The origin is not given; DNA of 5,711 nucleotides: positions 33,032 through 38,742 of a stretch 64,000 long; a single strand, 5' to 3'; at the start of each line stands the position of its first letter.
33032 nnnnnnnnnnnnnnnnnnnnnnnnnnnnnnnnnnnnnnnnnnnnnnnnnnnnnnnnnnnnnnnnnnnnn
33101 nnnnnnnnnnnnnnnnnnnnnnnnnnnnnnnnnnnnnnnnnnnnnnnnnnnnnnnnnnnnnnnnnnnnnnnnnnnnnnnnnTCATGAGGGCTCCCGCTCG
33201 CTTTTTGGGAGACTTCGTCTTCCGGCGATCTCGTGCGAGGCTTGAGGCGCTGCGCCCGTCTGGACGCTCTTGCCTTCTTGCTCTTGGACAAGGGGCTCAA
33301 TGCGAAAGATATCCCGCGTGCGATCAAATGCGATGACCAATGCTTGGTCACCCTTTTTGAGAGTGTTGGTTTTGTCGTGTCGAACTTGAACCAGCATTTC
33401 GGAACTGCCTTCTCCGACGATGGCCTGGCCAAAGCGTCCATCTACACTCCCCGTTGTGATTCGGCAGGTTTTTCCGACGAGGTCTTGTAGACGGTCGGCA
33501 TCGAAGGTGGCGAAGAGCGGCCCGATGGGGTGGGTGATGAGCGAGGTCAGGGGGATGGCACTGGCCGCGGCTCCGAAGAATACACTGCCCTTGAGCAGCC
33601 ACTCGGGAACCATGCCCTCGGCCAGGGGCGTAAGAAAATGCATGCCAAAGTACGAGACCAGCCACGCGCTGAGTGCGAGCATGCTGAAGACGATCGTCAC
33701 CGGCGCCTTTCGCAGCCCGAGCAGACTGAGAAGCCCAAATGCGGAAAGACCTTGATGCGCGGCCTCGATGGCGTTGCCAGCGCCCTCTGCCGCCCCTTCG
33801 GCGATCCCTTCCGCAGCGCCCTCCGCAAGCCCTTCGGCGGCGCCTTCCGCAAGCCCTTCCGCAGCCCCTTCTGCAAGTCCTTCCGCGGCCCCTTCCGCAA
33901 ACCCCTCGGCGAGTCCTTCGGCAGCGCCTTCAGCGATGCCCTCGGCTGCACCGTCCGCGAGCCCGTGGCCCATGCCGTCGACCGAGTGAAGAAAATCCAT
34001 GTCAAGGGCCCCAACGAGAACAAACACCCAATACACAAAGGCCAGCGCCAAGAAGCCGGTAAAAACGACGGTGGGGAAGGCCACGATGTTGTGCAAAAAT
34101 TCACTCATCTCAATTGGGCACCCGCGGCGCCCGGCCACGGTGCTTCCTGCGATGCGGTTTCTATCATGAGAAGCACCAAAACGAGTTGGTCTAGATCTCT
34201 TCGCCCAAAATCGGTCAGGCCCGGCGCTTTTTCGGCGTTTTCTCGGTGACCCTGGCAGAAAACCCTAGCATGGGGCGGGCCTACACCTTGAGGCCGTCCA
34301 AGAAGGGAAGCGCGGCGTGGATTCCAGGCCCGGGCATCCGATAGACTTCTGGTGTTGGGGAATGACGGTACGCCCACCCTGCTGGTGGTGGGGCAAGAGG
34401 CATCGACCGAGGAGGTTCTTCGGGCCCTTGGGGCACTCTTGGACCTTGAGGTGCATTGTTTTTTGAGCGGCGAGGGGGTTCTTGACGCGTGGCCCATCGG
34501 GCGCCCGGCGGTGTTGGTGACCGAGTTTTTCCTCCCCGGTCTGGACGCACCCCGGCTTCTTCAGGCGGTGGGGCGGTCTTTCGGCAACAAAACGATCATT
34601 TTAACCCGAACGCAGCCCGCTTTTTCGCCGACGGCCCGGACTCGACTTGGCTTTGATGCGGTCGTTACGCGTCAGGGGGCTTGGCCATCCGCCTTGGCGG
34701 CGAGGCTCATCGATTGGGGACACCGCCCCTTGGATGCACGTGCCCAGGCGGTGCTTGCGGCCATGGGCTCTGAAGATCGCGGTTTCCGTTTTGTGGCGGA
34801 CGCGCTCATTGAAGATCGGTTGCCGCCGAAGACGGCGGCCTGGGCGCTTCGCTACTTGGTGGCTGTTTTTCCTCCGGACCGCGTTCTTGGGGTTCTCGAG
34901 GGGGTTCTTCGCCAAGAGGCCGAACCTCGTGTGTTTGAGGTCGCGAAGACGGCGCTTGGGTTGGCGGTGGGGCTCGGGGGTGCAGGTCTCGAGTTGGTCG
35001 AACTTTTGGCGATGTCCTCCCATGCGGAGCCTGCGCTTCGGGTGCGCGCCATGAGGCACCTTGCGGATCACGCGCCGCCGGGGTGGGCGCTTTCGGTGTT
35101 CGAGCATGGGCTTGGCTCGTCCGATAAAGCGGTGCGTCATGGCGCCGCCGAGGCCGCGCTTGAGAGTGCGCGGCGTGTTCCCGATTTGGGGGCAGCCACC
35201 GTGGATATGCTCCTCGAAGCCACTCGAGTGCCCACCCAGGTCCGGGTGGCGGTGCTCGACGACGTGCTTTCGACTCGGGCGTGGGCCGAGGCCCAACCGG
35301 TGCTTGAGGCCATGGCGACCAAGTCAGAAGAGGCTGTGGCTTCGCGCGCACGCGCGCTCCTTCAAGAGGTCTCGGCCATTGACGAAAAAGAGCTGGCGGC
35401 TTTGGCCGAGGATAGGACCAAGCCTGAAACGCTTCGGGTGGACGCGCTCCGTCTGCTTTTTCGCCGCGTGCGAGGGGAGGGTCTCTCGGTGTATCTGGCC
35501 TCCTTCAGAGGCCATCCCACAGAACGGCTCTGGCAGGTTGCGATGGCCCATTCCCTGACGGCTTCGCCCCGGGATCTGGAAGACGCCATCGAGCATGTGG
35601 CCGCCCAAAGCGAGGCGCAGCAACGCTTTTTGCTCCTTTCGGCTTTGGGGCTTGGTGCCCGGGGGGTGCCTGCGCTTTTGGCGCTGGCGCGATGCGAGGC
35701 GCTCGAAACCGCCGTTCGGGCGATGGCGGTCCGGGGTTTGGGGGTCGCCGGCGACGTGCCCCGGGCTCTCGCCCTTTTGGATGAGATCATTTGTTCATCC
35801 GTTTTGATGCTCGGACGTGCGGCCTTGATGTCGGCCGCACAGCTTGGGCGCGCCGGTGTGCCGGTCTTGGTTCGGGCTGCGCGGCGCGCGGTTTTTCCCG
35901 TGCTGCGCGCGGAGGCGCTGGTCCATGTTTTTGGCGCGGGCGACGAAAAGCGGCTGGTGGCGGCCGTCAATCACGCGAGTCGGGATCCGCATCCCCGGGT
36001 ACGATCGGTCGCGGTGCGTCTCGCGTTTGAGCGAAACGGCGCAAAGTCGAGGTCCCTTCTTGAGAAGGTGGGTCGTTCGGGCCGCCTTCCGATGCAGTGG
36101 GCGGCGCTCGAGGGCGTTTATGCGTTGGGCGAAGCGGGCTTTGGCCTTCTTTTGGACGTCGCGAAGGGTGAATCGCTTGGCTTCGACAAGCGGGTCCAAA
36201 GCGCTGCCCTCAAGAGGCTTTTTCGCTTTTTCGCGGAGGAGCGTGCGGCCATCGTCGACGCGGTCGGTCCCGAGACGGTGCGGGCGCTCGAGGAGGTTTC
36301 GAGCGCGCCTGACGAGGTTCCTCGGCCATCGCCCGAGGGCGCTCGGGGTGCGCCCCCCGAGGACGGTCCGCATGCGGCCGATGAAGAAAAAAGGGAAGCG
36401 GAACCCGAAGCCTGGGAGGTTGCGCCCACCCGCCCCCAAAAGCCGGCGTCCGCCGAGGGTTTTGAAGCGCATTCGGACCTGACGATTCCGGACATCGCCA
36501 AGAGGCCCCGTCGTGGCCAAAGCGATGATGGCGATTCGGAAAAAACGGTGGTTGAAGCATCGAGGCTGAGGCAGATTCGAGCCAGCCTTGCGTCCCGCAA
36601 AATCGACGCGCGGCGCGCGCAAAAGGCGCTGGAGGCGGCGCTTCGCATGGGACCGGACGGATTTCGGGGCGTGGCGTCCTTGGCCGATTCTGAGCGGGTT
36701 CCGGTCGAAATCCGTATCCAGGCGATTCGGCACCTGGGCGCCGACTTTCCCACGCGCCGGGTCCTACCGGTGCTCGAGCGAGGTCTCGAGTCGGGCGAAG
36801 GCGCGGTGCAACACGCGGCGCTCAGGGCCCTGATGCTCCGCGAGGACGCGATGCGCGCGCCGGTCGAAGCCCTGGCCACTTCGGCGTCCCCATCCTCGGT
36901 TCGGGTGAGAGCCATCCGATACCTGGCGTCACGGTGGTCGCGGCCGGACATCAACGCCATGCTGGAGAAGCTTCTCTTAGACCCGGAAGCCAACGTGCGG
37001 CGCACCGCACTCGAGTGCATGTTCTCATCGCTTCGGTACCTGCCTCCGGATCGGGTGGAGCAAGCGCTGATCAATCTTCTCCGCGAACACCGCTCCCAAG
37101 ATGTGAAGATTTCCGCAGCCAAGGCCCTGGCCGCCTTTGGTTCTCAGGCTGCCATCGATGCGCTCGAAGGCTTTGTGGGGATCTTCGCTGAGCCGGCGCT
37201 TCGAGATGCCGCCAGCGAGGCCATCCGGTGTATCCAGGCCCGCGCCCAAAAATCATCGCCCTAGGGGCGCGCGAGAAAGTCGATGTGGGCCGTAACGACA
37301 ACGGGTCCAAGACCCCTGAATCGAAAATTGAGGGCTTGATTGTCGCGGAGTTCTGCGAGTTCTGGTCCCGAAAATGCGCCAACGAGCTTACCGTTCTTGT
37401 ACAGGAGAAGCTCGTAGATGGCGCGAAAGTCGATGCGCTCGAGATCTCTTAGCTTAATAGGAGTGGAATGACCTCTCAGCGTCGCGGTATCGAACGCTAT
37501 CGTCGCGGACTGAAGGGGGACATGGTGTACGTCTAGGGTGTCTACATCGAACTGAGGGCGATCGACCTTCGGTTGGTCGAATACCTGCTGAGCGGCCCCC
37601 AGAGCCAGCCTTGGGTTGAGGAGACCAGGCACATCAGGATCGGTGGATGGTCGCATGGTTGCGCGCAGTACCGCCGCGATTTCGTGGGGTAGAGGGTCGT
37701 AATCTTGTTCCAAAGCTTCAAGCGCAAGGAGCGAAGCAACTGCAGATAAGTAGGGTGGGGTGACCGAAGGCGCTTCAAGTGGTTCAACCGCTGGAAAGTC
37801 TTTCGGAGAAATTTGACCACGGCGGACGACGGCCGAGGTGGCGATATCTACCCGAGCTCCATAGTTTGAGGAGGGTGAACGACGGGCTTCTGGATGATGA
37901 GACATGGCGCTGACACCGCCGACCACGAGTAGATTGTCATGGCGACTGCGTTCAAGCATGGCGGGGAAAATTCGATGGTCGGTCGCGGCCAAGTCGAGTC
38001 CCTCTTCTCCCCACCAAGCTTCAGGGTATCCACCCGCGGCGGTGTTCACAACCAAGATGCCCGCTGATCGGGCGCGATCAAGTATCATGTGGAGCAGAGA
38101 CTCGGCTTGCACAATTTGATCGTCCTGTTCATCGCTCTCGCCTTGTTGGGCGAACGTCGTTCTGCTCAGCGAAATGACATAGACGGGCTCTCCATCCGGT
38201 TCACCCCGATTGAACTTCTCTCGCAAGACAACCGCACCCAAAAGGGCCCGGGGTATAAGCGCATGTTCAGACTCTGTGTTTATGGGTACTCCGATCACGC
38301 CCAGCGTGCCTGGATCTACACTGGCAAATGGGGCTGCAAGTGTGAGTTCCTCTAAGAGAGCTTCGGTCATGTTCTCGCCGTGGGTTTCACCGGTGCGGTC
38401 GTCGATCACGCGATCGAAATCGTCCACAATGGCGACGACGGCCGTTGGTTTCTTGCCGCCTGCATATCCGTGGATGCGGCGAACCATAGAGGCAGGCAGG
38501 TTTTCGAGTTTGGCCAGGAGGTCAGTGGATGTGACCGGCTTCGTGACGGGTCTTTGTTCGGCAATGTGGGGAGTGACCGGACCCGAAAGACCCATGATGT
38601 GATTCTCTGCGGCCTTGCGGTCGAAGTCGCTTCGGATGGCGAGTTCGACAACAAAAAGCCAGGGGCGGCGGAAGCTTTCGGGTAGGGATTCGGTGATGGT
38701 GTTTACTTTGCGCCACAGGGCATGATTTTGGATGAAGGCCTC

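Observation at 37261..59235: Tandem pair of giant paralogous secreted proteins (about 3.2k and 3.6k aa) with shared N-terminal and central domains but different C-terminal peptidase-like modules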

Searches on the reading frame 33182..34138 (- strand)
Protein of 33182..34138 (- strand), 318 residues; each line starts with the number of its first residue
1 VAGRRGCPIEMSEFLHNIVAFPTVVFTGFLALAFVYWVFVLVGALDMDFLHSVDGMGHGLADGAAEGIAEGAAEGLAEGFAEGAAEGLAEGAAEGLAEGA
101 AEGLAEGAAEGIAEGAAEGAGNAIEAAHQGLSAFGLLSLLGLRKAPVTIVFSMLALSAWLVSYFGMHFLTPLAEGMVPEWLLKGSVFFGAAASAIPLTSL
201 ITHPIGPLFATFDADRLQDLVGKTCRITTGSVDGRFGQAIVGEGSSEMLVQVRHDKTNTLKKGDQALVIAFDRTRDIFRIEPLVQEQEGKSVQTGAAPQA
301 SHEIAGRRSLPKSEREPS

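Call 10: search_protein_families(library=pfam, proteins=[window:33182-34138:-], max_evalue=0.01)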
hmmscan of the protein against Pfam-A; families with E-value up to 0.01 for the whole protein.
window:33182-34138:- (318 aa): 1 family
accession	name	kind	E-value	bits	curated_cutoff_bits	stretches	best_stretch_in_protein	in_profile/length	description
PF09811.14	Yae1_N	-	0.00047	20.2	27.5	0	62-95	4-37/39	Essential protein Yae1, N terminal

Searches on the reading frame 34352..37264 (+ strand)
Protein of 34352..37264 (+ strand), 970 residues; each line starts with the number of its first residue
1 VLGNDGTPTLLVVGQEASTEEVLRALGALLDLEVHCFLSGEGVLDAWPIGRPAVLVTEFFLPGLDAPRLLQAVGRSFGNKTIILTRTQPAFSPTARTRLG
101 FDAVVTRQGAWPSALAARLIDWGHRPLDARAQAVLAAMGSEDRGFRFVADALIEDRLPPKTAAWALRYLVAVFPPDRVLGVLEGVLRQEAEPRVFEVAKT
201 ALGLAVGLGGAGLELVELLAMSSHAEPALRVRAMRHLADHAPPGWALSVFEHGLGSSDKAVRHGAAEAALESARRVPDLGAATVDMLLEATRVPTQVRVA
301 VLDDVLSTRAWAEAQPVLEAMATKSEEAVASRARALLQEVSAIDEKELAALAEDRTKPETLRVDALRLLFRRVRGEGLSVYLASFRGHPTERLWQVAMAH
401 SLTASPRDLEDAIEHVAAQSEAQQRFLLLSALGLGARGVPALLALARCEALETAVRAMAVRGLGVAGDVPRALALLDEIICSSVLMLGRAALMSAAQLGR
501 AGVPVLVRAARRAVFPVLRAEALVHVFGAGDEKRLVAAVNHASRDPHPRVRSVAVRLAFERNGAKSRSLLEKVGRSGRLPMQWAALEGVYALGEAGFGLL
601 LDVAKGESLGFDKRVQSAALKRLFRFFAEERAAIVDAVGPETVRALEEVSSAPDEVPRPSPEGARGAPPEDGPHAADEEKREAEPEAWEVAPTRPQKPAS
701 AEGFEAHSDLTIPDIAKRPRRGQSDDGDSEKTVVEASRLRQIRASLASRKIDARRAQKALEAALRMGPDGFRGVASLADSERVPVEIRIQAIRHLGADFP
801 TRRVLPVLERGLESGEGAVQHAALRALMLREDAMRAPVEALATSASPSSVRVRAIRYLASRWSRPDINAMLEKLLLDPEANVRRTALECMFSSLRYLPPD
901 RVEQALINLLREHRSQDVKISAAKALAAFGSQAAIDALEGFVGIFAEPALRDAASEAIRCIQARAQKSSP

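Call 10: search_protein_families(library=pfam, proteins=[window:34352-37264:+], max_evalue=0.01)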
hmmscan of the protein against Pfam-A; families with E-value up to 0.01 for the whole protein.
window:34352-37264:+ (970 aa): 2 families
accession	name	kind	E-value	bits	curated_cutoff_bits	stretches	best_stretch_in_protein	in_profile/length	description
PF13646.12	HEAT_2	-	1.4e-21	77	27.7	3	894-958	24-87/88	HEAT repeats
PF02985.28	HEAT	-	2.9e-08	33.7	23.5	0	870-890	4-24/31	HEAT repeat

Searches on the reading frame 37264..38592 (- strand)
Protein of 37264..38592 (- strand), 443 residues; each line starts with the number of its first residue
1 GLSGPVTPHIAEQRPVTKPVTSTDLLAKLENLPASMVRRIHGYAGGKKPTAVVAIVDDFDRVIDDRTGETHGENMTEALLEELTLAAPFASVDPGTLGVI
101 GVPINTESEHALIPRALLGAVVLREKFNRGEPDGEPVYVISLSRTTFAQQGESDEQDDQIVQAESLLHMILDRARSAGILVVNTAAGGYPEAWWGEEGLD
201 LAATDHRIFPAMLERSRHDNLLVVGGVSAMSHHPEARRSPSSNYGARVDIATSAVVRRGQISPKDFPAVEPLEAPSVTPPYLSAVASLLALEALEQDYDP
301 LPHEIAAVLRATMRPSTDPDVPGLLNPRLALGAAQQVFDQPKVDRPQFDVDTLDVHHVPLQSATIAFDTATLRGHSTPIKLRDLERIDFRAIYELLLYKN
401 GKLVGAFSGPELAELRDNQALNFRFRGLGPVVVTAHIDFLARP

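Call 27: search_solved_structures(query=window:37264-38592:-, max_evalue=10, show_alignments=2)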
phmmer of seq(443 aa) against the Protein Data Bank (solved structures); distinct sequences matched with E-value up to 10: 2.
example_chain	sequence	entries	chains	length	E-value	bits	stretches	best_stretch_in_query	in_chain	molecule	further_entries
3ti9_A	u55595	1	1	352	0.19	13.9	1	231-312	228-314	Serine protease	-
3ti7_A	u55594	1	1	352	0.2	13.9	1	231-312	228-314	Basic extracellular subtilisin-like protease BprV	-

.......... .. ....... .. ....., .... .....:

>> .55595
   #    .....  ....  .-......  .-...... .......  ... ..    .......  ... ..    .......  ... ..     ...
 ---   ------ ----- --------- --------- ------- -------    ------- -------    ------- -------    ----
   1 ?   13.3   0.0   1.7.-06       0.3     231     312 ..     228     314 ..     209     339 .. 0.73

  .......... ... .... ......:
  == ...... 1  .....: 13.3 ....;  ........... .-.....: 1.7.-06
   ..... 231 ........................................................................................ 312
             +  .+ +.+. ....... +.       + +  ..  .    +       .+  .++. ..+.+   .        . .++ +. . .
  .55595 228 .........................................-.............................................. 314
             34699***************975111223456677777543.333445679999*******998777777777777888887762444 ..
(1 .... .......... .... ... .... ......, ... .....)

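Call 52: search_solved_structures(query=A2, max_evalue=1, show_alignments=1)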
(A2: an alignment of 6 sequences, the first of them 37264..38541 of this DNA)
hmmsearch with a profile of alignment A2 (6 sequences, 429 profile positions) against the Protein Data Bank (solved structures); distinct sequences matched with E-value up to 1: 128 (the best 60 are shown).
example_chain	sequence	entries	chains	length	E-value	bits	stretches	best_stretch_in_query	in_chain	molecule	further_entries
3lpd_A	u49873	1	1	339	2.5e-13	53.3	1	154-293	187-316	Acidic extracellular subtilisin-like protease AprV2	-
3lpc_A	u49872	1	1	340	2.7e-13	53.2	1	154-293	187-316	AprB2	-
3lpa_A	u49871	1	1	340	2.7e-13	53.2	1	154-293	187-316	Acidic extracellular subtilisin-like protease AprV2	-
3ti9_A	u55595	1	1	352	3.4e-12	49.5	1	154-290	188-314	Serine protease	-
3ti7_A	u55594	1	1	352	9e-12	48.1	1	154-290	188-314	Basic extracellular subtilisin-like protease BprV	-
1dbi_A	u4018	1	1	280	9.4e-10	41.5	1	151-272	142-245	AK.1 SERINE PROTEASE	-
3f49_S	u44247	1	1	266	1e-08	38.1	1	152-269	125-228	Subtilisin BPN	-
6ube_S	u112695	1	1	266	1e-08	38.1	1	152-269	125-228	SUBTILISIN BPN'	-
9zio_S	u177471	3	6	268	1.2e-08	37.8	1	153-269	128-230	SUBTILISIN BPN'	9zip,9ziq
6u9l_S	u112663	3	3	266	1.8e-08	37.3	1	153-269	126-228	SUBTILISIN BPN'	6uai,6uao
3bgo_S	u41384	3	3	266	1.8e-08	37.2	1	152-269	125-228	Subtilisin BPN'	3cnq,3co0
1s01_A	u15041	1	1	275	2.5e-08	36.8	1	153-268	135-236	Subtilisin BPN'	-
1aqn_A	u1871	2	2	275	2.5e-08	36.8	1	153-268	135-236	SUBTILISIN 8324 | SUBTILISIN BPN'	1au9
1ak9_A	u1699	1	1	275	3.3e-08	36.4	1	153-268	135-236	SUBTILISIN 8321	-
1sbh_A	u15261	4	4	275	4.5e-08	35.9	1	153-268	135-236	SUBTILISIN 8397+1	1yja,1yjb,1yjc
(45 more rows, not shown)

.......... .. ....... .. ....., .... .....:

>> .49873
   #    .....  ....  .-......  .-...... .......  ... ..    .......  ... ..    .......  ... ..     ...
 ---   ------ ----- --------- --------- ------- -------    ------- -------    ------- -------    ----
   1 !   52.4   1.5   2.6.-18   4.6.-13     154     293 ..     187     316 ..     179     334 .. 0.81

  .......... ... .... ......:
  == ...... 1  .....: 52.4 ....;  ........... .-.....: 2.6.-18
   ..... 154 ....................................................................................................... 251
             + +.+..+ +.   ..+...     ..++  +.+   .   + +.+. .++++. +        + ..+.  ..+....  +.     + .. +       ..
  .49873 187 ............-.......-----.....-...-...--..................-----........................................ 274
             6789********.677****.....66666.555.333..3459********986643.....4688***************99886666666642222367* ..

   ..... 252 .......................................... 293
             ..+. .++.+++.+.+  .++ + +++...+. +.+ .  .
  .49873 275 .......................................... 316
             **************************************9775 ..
